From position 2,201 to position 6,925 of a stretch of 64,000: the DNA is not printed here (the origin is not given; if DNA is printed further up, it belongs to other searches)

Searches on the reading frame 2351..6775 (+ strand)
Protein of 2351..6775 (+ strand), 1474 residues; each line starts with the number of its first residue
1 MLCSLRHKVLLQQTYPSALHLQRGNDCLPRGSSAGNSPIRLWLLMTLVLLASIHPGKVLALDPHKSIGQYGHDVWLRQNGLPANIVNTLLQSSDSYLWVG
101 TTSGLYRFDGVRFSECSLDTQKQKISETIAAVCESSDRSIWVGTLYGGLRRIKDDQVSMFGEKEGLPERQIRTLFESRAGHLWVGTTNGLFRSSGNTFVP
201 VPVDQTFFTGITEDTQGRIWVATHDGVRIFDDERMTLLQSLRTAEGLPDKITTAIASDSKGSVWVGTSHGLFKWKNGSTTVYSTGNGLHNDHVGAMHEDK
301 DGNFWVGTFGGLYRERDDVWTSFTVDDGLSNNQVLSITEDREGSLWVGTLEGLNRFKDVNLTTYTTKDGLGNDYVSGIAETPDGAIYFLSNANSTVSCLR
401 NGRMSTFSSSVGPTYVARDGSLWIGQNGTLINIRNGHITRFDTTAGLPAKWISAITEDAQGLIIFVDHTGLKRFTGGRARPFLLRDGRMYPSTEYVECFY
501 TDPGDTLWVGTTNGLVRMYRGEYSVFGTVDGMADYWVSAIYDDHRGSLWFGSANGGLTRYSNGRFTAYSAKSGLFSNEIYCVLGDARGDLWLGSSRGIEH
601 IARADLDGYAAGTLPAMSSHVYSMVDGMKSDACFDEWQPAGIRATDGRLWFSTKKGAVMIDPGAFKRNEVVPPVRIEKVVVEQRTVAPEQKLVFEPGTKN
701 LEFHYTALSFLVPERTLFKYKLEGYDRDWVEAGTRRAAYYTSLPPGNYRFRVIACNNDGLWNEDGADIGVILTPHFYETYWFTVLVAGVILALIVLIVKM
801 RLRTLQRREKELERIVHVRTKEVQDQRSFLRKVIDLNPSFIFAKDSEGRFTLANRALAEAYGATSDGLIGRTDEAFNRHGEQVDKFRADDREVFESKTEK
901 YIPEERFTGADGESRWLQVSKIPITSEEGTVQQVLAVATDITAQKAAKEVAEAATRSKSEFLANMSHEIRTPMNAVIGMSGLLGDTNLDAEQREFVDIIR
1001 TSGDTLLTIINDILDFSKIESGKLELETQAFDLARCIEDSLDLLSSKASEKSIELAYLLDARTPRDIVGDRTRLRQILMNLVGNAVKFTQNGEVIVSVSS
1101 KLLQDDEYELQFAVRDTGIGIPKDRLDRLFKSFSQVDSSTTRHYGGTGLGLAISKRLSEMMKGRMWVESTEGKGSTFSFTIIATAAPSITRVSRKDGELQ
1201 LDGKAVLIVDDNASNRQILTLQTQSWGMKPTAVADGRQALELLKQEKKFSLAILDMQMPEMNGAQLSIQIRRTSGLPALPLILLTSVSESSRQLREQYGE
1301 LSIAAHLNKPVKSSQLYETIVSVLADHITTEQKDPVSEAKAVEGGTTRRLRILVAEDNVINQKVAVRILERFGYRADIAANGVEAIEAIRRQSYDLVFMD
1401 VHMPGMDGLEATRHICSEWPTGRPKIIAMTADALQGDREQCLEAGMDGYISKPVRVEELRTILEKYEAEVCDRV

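Call 8: search_protein_families(library=pfam, proteins=[window:2351-6775:+], max_evalue=0.01)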
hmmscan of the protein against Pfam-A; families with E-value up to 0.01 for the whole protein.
window:2351-6775:+ (1474 aa): 14 families
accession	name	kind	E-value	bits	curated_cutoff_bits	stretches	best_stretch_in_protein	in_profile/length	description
PF07494.17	Reg_prop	-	2.6e-49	159.2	20.4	3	328-349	1-22/24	Two component regulator propeller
PF00072.30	Response_reg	-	9.3e-49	164.7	30.2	2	1352-1463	1-110/111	Response regulator receiver domain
PF02518.31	HATPase_c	-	6.1e-32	110.8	26.4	1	1069-1181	1-107/111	Histidine kinase-, DNA gyrase B-, and HSP90-like ATPase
PF00512.31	HisKA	-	3.6e-23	81.8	26.9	1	957-1022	1-66/66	His Kinase A (phospho-acceptor) domain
PF07495.19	Y_Y_Y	-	2.7e-17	62.8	26.6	1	712-768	4-60/65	Y_Y_Y domain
PF08448.16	PAS_4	-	1.3e-15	58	23.1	1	838-945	5-109/110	PAS fold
PF00989.32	PAS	-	5.3e-09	36.5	22.6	1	829-941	2-113/113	PAS fold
PF13426.13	PAS_9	-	1.3e-08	35.5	27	1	840-943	4-103/103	PAS domain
PF08447.18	PAS_3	-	0.00066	20.3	25.6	1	853-937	4-88/89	PAS fold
PF23198.2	PDE8A_N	-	0.0011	19.3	29.6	0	1353-1439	16-101/147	PDE8A-like, N-terminal domain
PF16819.11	DUF5074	-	0.0011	18.5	27.2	0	204-308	99-199/353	Domain of unknown function (DUF5074)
PF23748.1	Beta-prop_LRRK2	-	0.0011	18.4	26.9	0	490-516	270-296/359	LRRK2 beta propeller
PF23409.1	Beta-prop_EML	-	0.0034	17.3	88.2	0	249-349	156-259/267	Echinoderm microtubule-associated protein first beta-propeller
PF20067.5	SSL_N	-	0.01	16.2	18.9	0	211-226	26-41/46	Strictosidine synthase-like, N-terminal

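Call 15: find_encoding_contigs(protein=window:2351-6775:+, flank=10000, max_places=4)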
Protein window:2351-6775:+ (1474 aa): no gene with exactly this product is on record in the collection.
